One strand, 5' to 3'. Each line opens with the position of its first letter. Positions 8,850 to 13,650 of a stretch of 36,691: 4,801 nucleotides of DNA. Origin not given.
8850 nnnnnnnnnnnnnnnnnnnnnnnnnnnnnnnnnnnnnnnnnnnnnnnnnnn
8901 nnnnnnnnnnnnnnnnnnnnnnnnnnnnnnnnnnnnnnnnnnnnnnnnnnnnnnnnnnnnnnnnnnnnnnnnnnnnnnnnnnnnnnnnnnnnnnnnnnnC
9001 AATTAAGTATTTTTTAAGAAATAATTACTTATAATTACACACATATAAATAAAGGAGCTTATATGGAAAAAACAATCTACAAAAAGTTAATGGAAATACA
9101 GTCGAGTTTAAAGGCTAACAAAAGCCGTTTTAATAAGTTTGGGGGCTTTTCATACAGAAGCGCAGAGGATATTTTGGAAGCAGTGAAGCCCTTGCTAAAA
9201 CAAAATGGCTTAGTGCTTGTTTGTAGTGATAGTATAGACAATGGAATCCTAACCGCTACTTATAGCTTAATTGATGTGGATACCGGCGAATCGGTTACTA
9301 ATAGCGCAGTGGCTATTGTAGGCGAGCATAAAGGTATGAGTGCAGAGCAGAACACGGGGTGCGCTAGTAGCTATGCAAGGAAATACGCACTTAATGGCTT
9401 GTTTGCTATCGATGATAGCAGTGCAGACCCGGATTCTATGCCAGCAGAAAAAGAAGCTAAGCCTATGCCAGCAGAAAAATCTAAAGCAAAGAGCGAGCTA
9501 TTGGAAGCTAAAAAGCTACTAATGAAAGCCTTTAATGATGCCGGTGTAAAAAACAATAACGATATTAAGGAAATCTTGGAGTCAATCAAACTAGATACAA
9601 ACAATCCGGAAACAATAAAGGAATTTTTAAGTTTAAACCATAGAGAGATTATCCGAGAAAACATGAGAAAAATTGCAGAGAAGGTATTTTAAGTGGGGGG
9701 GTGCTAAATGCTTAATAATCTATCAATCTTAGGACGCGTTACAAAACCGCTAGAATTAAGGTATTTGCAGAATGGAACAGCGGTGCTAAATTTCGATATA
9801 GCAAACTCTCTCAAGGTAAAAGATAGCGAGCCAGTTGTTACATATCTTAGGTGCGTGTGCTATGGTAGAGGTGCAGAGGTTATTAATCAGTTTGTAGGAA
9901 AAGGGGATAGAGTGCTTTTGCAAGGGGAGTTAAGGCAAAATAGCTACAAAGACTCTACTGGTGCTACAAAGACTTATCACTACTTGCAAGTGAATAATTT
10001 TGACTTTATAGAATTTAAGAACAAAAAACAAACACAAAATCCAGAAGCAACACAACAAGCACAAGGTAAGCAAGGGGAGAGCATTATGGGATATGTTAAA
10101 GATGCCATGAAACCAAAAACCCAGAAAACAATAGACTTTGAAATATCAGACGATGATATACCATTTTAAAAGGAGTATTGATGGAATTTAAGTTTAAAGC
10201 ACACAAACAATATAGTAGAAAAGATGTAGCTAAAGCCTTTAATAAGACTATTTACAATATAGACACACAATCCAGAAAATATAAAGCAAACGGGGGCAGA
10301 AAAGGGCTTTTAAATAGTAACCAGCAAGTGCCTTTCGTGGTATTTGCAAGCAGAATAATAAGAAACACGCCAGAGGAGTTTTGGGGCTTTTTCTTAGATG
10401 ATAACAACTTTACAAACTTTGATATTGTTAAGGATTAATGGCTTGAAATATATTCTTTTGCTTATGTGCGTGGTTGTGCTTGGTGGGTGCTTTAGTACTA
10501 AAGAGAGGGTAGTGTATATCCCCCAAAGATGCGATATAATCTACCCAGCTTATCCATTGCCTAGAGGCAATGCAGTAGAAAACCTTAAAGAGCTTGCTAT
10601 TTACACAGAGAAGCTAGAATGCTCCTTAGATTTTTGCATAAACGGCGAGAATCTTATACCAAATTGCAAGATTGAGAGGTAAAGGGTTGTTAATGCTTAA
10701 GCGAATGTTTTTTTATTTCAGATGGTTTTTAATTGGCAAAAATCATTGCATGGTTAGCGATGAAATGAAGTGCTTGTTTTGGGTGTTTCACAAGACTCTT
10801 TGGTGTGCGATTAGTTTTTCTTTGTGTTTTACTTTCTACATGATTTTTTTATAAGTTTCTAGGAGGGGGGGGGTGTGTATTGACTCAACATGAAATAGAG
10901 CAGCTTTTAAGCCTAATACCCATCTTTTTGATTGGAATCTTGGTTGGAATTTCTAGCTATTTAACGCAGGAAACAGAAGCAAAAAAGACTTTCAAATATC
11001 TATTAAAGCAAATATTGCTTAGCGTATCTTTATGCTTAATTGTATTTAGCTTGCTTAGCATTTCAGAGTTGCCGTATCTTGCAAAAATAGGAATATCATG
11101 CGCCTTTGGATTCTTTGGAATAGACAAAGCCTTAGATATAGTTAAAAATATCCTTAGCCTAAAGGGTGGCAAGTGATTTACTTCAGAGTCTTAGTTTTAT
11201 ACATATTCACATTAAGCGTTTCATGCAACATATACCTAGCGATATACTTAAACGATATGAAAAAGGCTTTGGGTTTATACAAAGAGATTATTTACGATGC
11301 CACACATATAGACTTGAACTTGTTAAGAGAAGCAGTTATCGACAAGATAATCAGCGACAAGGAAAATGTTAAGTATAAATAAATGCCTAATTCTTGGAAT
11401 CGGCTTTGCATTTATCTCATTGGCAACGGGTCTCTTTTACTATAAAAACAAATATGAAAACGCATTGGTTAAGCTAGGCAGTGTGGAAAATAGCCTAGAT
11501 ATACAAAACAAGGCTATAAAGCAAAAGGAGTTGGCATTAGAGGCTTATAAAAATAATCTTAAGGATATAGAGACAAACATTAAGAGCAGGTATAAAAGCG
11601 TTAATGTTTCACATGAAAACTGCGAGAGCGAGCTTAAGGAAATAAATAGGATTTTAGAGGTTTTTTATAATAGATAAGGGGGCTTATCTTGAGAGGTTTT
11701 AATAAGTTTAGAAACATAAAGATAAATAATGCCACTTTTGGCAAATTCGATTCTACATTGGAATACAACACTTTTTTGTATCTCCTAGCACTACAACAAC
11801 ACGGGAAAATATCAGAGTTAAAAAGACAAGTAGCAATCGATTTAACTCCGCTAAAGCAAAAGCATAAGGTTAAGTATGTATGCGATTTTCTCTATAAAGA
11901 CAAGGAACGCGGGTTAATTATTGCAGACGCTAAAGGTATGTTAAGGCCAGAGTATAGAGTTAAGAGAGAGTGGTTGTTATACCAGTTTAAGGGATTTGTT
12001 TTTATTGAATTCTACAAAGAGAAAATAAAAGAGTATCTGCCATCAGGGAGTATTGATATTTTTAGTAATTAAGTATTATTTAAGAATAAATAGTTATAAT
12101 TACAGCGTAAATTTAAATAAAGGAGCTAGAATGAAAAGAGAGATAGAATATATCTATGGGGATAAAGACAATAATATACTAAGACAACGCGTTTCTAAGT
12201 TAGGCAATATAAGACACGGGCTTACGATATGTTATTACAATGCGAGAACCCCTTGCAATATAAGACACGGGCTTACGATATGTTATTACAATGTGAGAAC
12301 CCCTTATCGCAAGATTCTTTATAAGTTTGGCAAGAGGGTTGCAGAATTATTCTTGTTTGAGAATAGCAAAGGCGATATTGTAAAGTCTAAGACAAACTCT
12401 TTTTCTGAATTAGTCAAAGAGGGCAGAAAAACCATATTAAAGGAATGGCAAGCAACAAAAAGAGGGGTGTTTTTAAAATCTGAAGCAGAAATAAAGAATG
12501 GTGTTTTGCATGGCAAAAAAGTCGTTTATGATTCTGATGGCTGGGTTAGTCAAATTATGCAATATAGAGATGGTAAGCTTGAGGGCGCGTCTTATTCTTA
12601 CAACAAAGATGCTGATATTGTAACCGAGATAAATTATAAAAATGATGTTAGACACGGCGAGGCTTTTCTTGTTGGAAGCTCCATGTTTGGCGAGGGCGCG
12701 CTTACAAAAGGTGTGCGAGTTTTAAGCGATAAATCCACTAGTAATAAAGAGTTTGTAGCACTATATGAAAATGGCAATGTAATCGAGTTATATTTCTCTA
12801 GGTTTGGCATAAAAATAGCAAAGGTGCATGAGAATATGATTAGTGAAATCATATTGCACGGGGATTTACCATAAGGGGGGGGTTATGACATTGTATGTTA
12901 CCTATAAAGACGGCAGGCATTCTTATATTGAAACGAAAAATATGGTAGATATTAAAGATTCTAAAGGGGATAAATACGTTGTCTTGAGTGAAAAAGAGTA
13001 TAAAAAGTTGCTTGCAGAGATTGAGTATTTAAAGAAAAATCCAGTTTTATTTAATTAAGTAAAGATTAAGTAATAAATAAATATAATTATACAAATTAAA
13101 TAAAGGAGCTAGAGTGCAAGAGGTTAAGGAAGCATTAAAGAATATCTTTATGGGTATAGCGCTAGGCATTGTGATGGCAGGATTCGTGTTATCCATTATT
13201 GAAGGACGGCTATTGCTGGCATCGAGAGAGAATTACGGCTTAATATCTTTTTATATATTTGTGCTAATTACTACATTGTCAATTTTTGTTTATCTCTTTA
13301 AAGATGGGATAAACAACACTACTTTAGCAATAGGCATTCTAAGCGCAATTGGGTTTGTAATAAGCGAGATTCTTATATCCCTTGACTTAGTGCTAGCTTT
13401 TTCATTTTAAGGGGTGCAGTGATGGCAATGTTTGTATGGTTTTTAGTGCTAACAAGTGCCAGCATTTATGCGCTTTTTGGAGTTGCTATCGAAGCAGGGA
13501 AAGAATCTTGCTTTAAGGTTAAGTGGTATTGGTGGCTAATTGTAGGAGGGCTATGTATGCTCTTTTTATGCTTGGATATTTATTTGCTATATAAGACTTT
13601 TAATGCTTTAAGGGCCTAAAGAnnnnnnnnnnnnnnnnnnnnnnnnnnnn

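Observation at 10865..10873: G9 homopolymer forming the ribosome-binding site of a membrane-protein gene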

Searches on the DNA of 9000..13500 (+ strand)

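Call 6: search_dna_similar(query=window:9000-13500:+, collection=phages, mode=near)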
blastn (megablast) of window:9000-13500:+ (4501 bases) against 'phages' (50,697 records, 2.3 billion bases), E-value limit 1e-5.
No match.

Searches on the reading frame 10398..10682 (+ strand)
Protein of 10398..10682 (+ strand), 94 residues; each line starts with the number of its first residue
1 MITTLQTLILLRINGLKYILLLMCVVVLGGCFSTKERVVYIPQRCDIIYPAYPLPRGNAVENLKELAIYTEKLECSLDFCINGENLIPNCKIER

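Call 8: search_protein_families(library=pfam, proteins=[window:10398-10682:+], max_evalue=0.01)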
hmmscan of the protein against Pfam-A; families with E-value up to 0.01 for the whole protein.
window:10398-10682:+ (94 aa): 0 families

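Call 61: search_protein_families(library=phrogs, proteins=[window:10398-10682:+], max_evalue=0.001)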
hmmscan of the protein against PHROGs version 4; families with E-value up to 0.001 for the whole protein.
window:10398-10682:+ (94 aa): 1 family
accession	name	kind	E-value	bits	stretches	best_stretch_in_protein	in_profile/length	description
phrog_2291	-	unknown function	2.4e-11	44.3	1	19-84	6-77/81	-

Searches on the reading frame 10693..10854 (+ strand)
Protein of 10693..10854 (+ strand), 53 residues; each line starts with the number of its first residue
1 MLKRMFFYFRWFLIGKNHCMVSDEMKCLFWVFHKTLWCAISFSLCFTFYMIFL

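Call 61: search_protein_families(library=phrogs, proteins=[window:10693-10854:+], max_evalue=0.001)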
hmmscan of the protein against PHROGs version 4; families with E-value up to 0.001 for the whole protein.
window:10693-10854:+ (53 aa): 1 family
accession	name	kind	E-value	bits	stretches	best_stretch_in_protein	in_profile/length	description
phrog_16537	-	moron, auxiliary metabolic gene and host takeover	1.2e-09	39.3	1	2-50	12-64/70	membrane protein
